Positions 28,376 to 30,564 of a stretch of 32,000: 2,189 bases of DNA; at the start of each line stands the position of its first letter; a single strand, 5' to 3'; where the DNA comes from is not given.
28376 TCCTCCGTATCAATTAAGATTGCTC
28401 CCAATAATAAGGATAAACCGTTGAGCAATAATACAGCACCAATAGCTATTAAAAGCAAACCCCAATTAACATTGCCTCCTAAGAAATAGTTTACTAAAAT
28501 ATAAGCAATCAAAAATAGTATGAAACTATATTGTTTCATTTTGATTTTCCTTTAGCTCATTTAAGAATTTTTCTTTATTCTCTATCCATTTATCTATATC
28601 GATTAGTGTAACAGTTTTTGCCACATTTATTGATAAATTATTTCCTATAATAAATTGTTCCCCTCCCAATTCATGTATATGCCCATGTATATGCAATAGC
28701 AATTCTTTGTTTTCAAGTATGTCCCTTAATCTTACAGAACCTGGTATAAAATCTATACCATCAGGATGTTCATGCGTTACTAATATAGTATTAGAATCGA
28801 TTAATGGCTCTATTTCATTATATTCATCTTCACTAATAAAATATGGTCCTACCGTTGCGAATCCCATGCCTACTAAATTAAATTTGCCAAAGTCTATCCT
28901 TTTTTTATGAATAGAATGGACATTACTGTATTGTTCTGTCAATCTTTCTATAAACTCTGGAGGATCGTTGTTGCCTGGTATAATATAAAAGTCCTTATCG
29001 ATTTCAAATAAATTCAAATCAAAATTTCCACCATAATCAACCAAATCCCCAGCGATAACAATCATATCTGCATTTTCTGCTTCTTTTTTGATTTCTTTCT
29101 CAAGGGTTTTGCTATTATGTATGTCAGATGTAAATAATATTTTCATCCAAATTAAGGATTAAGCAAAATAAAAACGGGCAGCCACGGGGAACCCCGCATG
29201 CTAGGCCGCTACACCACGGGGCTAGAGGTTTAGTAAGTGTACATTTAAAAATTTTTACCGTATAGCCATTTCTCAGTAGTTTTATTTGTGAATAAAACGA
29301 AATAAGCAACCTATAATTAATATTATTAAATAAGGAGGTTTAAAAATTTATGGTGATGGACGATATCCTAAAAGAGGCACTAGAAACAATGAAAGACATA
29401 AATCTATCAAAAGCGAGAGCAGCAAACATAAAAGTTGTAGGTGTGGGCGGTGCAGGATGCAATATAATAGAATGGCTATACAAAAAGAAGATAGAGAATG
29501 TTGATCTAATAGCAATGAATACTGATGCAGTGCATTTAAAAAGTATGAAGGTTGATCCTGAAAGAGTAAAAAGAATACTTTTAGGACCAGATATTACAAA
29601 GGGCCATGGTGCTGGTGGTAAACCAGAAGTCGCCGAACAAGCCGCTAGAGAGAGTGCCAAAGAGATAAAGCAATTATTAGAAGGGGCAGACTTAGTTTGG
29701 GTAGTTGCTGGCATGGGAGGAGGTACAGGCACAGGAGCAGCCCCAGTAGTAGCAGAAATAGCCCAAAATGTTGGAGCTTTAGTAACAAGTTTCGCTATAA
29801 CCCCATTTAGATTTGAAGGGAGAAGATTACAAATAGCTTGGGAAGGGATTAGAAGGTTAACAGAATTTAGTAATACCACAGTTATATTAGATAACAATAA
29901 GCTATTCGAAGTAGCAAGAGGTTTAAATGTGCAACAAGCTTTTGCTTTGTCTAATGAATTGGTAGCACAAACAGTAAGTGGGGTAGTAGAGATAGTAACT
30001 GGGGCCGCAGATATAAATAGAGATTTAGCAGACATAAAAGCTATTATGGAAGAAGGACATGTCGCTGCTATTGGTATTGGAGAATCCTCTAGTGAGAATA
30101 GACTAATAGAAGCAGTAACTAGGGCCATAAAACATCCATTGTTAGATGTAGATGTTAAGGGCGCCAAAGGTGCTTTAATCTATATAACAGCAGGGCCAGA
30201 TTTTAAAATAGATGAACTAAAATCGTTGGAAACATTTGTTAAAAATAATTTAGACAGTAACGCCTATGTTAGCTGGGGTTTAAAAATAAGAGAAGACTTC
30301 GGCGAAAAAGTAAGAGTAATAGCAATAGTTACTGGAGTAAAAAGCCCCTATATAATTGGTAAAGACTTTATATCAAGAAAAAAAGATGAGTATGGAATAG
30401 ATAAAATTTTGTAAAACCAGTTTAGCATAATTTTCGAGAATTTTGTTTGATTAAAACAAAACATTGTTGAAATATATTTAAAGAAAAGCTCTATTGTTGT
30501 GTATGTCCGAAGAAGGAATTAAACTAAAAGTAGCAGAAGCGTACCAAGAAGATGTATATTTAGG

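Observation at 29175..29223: tRNA 5' half-like gene with an anticodon loop that fits no expected isotype; its partner is not the 3' half in this window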

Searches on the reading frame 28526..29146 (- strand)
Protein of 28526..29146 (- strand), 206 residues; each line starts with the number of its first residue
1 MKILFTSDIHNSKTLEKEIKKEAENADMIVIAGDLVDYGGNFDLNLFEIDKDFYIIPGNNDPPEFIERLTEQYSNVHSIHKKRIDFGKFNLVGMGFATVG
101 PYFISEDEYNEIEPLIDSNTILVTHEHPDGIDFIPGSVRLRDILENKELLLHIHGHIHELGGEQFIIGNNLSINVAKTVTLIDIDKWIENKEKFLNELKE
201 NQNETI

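Call 36: search_protein_families(library=pfam, proteins=[window:28526-29146:-], max_evalue=0.01)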
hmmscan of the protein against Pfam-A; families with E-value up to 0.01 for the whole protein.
window:28526-29146:- (206 aa): 2 families
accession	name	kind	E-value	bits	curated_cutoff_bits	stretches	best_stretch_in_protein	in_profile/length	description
PF00149.33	Metallophos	-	1.3e-15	58.8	21.5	1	1-159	1-190/191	Calcineurin-like phosphoesterase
PF12850.12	Metallophos_2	-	5.4e-12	46.4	27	1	1-161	1-120/154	Calcineurin-like phosphoesterase superfamily domain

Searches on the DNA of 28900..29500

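Call 6: search_rna_families(source=window, threshold=evalue, start=28900, end=29500, max_evalue=10, show_alignments=3)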
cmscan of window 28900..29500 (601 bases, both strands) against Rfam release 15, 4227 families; matches with E-value up to 10: 1.
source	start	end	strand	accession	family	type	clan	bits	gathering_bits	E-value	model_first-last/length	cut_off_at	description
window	29302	29344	+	RF02948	cow-rumen-4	Gene; sRNA;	-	16.4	48.5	7.5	1-64/64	no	cow-rumen-4 RNA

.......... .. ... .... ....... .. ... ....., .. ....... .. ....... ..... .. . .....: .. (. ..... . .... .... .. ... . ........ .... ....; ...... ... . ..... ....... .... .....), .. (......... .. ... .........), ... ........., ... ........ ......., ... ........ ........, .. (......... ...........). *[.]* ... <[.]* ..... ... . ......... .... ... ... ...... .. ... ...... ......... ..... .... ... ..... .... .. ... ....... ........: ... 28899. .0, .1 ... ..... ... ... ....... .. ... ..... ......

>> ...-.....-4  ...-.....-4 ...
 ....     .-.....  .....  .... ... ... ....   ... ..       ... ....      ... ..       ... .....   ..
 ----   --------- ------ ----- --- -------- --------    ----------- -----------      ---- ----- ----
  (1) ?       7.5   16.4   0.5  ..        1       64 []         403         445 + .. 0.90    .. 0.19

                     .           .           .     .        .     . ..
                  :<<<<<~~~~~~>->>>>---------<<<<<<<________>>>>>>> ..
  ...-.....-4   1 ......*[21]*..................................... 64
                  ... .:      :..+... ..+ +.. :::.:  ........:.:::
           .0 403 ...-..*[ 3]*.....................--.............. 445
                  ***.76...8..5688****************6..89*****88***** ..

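Call 48: search_rna_families(source=window, start=29191, end=29270, threshold=evalue, max_evalue=10, show_alignments=2)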
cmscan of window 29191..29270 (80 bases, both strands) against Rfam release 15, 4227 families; matches with E-value up to 10: 2.
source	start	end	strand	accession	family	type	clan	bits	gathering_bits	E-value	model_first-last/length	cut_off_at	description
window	29218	29268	+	RF02922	RAGATH-32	Cis-reg;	-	8.8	41.8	4.7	1-78/78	no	RAGATH-32 RNA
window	29226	29246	-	RF01952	SOX2OT_exon2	Gene; lncRNA;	-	7.7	45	7.7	49-69/69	no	SOX2 overlapping transcript exon 2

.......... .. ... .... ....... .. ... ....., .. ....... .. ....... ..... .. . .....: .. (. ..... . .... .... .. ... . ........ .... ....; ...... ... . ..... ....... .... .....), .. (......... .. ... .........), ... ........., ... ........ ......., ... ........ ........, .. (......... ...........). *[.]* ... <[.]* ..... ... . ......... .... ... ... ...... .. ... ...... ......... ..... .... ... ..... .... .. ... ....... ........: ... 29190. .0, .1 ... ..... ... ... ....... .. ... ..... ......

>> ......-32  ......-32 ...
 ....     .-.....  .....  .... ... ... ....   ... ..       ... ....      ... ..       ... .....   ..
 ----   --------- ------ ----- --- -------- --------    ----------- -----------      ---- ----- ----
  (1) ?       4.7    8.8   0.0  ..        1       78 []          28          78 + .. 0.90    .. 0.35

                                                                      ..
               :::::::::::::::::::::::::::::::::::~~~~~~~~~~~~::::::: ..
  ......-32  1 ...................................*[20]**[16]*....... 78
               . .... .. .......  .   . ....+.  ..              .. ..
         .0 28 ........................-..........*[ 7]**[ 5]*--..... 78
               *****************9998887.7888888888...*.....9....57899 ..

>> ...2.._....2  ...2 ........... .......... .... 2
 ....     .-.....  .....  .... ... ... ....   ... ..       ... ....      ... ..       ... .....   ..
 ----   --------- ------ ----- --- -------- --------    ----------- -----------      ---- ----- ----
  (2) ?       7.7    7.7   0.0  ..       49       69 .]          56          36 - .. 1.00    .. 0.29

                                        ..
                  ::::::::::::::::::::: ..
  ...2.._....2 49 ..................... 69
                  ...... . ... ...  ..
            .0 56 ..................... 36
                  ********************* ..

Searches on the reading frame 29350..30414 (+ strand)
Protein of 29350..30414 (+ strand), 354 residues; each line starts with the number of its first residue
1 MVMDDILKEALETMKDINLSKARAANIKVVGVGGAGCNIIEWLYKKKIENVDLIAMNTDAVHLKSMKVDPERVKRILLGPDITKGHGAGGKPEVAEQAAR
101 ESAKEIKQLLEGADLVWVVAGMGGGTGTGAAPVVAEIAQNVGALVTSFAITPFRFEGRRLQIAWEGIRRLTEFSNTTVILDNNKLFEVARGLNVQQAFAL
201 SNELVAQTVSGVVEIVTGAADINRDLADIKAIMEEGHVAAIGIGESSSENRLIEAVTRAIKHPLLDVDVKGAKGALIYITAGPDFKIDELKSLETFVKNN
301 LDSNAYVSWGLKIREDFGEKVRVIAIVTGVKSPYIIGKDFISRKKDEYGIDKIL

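Call 17: find_encoding_contigs(protein=window:29350-30414:+, flank=3000, max_places=4)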
Protein window:29350-30414:+ (354 aa): 13 contigs read that carry it; 4 places shown.
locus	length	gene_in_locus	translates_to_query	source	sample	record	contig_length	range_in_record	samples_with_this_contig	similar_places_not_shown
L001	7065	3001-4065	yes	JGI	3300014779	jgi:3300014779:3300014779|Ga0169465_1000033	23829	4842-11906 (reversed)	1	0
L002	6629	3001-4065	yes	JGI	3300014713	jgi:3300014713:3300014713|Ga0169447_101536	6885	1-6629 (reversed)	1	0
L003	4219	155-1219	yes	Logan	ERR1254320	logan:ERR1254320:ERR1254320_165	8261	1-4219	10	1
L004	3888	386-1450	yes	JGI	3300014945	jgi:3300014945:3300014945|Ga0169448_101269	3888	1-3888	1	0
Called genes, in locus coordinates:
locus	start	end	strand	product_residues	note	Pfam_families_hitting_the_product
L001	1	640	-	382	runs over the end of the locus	-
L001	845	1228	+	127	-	PF01201:Ribosomal_S8e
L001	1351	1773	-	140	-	-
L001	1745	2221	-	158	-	-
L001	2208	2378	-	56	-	-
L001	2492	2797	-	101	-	PF00149:Metallophos, PF12850:Metallophos_2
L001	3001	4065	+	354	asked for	PF00091:Tubulin, PF12327:FtsZ_C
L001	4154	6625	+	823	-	PF02359:CDC48_N, PF02933:CDC48_2, PF00004:AAA, PF05496:RuvB_N, PF13191:AAA_16 (weak), PF17862:AAA_lid_3, PF00004:AAA, PF17862:AAA_lid_3, +21 more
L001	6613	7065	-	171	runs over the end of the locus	-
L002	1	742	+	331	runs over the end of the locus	?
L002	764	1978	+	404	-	PF02812:ELFV_dehydrog_N, PF00208:ELFV_dehydrog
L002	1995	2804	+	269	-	PF01261:AP_endonuc_2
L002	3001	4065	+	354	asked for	PF00091:Tubulin, PF12327:FtsZ_C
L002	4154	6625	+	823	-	PF02359:CDC48_N, PF02933:CDC48_2, PF00004:AAA, PF05496:RuvB_N, PF13191:AAA_16 (weak), PF17862:AAA_lid_3, PF00004:AAA, PF17862:AAA_lid_3, +21 more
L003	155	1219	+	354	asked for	PF00091:Tubulin, PF12327:FtsZ_C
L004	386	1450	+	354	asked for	PF00091:Tubulin, PF12327:FtsZ_C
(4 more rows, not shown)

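Call 28: find_encoding_contigs(protein=window:29350-30414:+, flank=1500, max_places=10)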
Protein window:29350-30414:+ (354 aa): 13 contigs read that carry it; 10 places shown.
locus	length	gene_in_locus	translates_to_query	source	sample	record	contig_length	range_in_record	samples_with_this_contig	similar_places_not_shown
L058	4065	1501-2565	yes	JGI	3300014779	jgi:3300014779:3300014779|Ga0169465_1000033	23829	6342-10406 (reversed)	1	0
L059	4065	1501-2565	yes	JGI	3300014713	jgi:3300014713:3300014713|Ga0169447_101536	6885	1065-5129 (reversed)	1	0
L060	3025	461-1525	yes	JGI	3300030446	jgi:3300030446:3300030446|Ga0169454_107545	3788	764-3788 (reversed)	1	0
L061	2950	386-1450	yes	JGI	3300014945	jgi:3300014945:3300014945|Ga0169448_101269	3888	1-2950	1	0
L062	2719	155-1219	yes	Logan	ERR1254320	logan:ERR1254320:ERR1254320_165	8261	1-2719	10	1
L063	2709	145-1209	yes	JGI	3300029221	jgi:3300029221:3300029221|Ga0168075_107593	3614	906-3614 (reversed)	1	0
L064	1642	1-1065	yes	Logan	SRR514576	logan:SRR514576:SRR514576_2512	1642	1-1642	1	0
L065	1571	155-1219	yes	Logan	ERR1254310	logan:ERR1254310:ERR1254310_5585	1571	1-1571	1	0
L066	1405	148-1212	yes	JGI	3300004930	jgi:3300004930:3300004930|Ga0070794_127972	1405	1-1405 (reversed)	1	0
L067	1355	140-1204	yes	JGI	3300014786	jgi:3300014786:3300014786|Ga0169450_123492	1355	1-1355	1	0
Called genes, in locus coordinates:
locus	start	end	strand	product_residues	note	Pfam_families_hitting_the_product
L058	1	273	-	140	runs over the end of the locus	-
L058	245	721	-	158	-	-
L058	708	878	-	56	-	-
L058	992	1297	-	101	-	PF00149:Metallophos, PF12850:Metallophos_2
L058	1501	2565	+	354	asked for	PF00091:Tubulin, PF12327:FtsZ_C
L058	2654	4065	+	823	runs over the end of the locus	PF02359:CDC48_N, PF02933:CDC48_2, PF00004:AAA, PF05496:RuvB_N, PF13191:AAA_16 (weak), PF17862:AAA_lid_3, PF00004:AAA, PF17862:AAA_lid_3, +21 more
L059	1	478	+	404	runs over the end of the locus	PF02812:ELFV_dehydrog_N, PF00208:ELFV_dehydrog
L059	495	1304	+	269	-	PF01261:AP_endonuc_2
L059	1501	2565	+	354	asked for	PF00091:Tubulin, PF12327:FtsZ_C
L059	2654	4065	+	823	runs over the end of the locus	PF02359:CDC48_N, PF02933:CDC48_2, PF00004:AAA, PF05496:RuvB_N, PF13191:AAA_16 (weak), PF17862:AAA_lid_3, PF00004:AAA, PF17862:AAA_lid_3, +21 more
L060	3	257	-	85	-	?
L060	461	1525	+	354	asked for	PF00091:Tubulin, PF12327:FtsZ_C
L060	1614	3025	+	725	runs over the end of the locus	?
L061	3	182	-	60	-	?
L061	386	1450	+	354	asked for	PF00091:Tubulin, PF12327:FtsZ_C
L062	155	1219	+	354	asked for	PF00091:Tubulin, PF12327:FtsZ_C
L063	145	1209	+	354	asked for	PF00091:Tubulin, PF12327:FtsZ_C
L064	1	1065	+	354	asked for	PF00091:Tubulin, PF12327:FtsZ_C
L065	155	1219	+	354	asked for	PF00091:Tubulin, PF12327:FtsZ_C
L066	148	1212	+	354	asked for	PF00091:Tubulin, PF12327:FtsZ_C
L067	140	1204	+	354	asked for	PF00091:Tubulin, PF12327:FtsZ_C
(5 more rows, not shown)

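Call 34: list_cluster_members(proteins=[window:29350-30414:+, window:28526-29146:-, window:27163-27546:+])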
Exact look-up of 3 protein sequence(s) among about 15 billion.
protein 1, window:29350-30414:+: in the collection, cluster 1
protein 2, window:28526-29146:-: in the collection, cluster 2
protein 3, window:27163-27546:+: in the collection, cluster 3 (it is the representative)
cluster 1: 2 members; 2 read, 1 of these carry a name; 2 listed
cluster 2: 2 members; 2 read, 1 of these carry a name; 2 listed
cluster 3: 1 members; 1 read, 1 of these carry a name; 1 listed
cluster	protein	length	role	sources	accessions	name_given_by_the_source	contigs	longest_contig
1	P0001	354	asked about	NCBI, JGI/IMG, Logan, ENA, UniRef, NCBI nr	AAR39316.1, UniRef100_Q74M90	NEQ473 [Nanoarchaeum equitans Kin4-M] | Cell division protein FtsZ n=1 Tax=Nanoarchaeum equitans (strain Kin4-M) TaxID=228908 ...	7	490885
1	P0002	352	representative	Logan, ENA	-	-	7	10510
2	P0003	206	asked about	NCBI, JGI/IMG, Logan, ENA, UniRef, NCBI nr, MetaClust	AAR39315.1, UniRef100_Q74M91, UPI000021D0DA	NEQ472 [Nanoarchaeum equitans Kin4-M] | NEQ472 n=1 Tax=Nanoarchaeum equitans (strain Kin4-M) TaxID=228908 RepID=Q74M91_NANEQ | status=active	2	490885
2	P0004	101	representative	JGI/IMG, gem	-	-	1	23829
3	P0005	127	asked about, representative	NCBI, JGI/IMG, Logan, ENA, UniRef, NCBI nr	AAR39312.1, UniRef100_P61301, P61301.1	NEQ469 [Nanoarchaeum equitans Kin4-M] | Small ribosomal subunit protein eS8 n=1 Tax=Nanoarchaeum equitans (strain Kin4-M) ... | RecName: Full=Small ribosomal subunit protein eS8; AltName: Full=30S ribosomal protein ...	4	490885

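Call 50: list_cluster_members(proteins=[L002:1995-2804:+, L002:764-1978:+])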
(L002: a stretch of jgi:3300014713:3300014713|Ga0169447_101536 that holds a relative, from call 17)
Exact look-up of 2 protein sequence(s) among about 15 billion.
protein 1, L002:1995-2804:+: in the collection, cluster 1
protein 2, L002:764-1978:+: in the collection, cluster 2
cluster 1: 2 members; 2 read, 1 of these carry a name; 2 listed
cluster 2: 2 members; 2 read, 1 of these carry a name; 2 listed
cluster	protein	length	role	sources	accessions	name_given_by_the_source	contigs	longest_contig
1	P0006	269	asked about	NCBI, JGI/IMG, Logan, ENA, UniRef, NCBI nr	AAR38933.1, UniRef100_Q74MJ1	NEQ077a [Nanoarchaeum equitans Kin4-M] | NEQ077a n=1 Tax=Nanoarchaeum equitans (strain Kin4-M) TaxID=228908 RepID=Q74MJ1_NANEQ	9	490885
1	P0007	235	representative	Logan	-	-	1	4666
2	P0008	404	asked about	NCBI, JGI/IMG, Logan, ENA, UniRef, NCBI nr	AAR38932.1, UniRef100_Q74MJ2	NEQ077 [Nanoarchaeum equitans Kin4-M] | Glutamate dehydrogenase n=1 Tax=Nanoarchaeum equitans (strain Kin4-M) TaxID=228908 ...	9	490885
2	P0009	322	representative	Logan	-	-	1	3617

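Call 58: find_encoding_contigs(protein=P0006, flank=1500, max_places=10)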
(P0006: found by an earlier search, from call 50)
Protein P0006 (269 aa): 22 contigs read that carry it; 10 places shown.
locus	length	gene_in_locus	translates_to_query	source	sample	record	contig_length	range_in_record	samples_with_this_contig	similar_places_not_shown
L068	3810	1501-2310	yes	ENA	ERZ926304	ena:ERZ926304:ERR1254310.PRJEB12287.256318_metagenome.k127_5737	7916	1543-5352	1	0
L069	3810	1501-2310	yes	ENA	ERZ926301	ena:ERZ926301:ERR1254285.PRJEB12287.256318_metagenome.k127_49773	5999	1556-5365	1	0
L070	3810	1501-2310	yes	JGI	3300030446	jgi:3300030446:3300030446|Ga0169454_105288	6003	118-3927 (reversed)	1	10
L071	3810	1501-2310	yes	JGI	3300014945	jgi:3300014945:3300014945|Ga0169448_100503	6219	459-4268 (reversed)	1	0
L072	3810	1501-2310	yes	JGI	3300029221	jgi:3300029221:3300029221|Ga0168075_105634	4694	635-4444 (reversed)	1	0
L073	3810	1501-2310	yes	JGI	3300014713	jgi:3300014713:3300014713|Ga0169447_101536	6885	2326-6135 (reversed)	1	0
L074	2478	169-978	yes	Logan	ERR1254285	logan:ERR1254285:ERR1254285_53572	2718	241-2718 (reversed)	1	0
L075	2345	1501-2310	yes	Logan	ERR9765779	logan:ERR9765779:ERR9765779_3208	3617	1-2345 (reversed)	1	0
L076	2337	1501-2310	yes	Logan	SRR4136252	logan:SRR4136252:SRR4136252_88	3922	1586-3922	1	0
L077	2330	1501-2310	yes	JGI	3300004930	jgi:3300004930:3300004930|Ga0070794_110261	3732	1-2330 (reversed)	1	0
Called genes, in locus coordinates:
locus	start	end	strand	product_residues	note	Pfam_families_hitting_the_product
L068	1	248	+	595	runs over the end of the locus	?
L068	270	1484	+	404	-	PF02812:ELFV_dehydrog_N, PF00208:ELFV_dehydrog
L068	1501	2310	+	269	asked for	PF01261:AP_endonuc_2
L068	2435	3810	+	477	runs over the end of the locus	PF01139:RtcB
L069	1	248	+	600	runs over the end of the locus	?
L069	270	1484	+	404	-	PF02812:ELFV_dehydrog_N, PF00208:ELFV_dehydrog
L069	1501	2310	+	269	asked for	PF01261:AP_endonuc_2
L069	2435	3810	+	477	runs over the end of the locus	PF01139:RtcB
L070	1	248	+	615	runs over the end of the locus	PF17214:KH_TffA, PF00753:Lactamase_B, PF12706:Lactamase_B_2, PF16661:Lactamase_B_6, PF23023:Anti-Pycsar_Apyc1 (weak), PF10996:Beta-Casp, PF07521:RMMBL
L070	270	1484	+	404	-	PF02812:ELFV_dehydrog_N, PF00208:ELFV_dehydrog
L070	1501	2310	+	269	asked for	PF01261:AP_endonuc_2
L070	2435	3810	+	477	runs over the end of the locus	PF01139:RtcB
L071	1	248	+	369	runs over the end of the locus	PF16661:Lactamase_B_6, PF10996:Beta-Casp, PF07521:RMMBL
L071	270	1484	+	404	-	PF02812:ELFV_dehydrog_N, PF00208:ELFV_dehydrog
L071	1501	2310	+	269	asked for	PF01261:AP_endonuc_2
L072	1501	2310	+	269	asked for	PF01261:AP_endonuc_2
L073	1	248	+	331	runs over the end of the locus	?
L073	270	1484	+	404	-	PF02812:ELFV_dehydrog_N, PF00208:ELFV_dehydrog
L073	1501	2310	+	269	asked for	PF01261:AP_endonuc_2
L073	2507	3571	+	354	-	PF00091:Tubulin, PF12327:FtsZ_C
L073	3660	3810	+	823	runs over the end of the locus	PF02359:CDC48_N, PF02933:CDC48_2, PF00004:AAA, PF05496:RuvB_N, PF13191:AAA_16 (weak), PF17862:AAA_lid_3, PF00004:AAA, PF17862:AAA_lid_3, +21 more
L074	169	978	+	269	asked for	PF01261:AP_endonuc_2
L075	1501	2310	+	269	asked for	PF01261:AP_endonuc_2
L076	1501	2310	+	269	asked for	PF01261:AP_endonuc_2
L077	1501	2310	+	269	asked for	PF01261:AP_endonuc_2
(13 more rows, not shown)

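Call 91: find_encoding_contigs(protein=P0002, flank=2500, max_places=6)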
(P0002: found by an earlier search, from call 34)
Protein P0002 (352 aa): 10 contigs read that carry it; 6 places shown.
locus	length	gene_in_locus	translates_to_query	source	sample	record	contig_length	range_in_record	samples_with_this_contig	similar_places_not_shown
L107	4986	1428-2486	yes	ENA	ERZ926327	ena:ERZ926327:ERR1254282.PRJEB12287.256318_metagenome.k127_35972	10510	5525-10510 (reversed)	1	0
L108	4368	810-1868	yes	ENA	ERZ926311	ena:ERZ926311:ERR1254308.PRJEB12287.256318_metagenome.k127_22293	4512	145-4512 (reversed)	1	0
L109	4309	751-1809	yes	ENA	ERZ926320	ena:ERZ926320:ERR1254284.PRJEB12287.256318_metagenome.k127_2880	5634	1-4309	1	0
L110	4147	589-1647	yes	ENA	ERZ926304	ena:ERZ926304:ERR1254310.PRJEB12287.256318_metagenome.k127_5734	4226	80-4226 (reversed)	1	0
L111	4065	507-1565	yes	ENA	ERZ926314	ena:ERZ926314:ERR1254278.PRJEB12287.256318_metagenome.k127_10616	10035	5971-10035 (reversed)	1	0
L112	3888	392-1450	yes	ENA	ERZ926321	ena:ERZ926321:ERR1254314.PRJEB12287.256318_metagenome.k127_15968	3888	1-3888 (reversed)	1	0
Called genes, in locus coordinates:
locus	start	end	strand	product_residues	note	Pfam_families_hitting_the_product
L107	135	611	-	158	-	-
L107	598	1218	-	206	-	PF00149:Metallophos, PF12850:Metallophos_2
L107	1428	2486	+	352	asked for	PF00091:Tubulin, PF12327:FtsZ_C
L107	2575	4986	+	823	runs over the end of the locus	PF02359:CDC48_N, PF02933:CDC48_2, PF00004:AAA, PF05496:RuvB_N, PF13191:AAA_16 (weak), PF17862:AAA_lid_3, PF00004:AAA, PF17862:AAA_lid_3, +21 more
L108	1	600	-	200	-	?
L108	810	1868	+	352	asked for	PF00091:Tubulin, PF12327:FtsZ_C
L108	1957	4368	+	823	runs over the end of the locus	PF02359:CDC48_N, PF02933:CDC48_2, PF00004:AAA, PF05496:RuvB_N, PF13191:AAA_16 (weak), PF17862:AAA_lid_3, PF00004:AAA, PF17862:AAA_lid_3, +21 more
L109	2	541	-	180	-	?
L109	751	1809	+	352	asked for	PF00091:Tubulin, PF12327:FtsZ_C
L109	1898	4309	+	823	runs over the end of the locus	PF02359:CDC48_N, PF02933:CDC48_2, PF00004:AAA, PF05496:RuvB_N, PF13191:AAA_16 (weak), PF17862:AAA_lid_3, PF00004:AAA, PF17862:AAA_lid_3, +21 more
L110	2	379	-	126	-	?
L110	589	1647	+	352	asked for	PF00091:Tubulin, PF12327:FtsZ_C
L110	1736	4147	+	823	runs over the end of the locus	PF02359:CDC48_N, PF02933:CDC48_2, PF00004:AAA, PF05496:RuvB_N, PF13191:AAA_16 (weak), PF17862:AAA_lid_3, PF00004:AAA, PF17862:AAA_lid_3, +21 more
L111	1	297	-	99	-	?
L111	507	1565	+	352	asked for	PF00091:Tubulin, PF12327:FtsZ_C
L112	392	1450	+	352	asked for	PF00091:Tubulin, PF12327:FtsZ_C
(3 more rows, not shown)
